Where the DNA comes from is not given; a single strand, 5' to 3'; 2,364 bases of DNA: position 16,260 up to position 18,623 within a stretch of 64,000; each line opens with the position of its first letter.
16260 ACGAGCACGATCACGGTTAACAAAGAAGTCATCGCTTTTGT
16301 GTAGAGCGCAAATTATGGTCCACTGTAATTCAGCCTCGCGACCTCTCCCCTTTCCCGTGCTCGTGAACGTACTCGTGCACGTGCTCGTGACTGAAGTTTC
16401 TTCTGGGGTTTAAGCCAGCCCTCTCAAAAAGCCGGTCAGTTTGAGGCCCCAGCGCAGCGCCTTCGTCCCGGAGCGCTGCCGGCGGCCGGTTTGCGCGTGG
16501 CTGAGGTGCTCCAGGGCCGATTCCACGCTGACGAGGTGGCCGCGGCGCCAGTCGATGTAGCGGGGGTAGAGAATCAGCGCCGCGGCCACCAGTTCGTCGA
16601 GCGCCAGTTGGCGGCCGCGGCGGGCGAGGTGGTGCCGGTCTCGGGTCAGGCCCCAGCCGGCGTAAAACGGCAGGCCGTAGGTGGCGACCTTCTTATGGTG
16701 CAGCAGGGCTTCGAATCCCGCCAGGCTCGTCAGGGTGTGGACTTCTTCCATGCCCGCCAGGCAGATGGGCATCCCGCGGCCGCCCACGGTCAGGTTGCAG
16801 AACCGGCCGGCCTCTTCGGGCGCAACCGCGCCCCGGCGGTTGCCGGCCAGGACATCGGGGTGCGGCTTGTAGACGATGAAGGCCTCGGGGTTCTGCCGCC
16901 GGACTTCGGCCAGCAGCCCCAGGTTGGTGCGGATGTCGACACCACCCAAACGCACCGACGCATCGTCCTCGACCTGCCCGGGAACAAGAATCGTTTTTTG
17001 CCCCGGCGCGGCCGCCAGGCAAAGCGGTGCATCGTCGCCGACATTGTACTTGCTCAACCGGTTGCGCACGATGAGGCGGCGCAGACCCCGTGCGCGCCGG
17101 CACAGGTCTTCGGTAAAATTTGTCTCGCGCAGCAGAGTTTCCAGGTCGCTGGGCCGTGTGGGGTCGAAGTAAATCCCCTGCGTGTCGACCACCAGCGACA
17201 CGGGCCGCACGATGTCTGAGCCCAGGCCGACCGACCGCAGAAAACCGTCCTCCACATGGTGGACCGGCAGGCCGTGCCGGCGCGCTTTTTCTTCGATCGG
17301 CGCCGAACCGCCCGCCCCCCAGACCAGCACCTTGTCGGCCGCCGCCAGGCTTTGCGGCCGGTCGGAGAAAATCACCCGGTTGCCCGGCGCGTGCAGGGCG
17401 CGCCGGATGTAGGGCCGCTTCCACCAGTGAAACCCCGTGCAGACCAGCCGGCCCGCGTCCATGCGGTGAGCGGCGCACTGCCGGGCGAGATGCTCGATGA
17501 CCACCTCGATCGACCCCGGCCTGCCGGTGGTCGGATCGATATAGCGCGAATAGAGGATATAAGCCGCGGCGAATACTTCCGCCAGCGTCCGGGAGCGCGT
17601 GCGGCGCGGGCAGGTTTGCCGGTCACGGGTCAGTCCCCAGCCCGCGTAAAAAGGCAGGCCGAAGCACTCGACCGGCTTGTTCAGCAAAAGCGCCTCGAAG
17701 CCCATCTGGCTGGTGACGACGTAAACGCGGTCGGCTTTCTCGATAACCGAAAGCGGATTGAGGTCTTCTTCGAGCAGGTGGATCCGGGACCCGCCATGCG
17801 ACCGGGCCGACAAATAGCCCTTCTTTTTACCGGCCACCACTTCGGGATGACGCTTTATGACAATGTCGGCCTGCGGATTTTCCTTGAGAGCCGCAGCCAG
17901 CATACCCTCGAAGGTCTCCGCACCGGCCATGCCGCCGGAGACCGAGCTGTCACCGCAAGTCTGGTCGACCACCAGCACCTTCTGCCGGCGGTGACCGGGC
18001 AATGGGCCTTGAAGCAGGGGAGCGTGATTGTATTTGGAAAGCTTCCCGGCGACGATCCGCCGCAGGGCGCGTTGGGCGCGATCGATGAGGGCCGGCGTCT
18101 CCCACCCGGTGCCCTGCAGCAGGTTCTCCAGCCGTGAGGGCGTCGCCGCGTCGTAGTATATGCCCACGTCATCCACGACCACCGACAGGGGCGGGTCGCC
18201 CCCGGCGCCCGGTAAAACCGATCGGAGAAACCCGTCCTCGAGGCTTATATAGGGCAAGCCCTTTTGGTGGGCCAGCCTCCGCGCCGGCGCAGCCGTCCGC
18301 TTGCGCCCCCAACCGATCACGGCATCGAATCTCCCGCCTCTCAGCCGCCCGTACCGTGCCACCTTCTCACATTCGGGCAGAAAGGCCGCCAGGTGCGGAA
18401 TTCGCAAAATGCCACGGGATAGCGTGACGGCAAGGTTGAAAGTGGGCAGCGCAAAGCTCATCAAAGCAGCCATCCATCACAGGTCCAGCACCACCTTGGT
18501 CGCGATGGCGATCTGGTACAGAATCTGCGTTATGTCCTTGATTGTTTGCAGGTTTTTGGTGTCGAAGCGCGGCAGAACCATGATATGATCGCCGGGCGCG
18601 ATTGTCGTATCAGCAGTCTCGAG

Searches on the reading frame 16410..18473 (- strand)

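Call 15: search_protein_families(library=pfam, proteins=[window:16410-18473:-], max_evalue=0.01)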
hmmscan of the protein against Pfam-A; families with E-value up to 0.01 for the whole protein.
window:16410-18473:- (687 aa): 1 family
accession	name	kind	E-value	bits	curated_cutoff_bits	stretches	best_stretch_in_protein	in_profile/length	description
PF05159.20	Capsule_synth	-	3.4e-97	326.1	20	2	50-311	1-310/310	Capsule polysaccharide biosynthesis protein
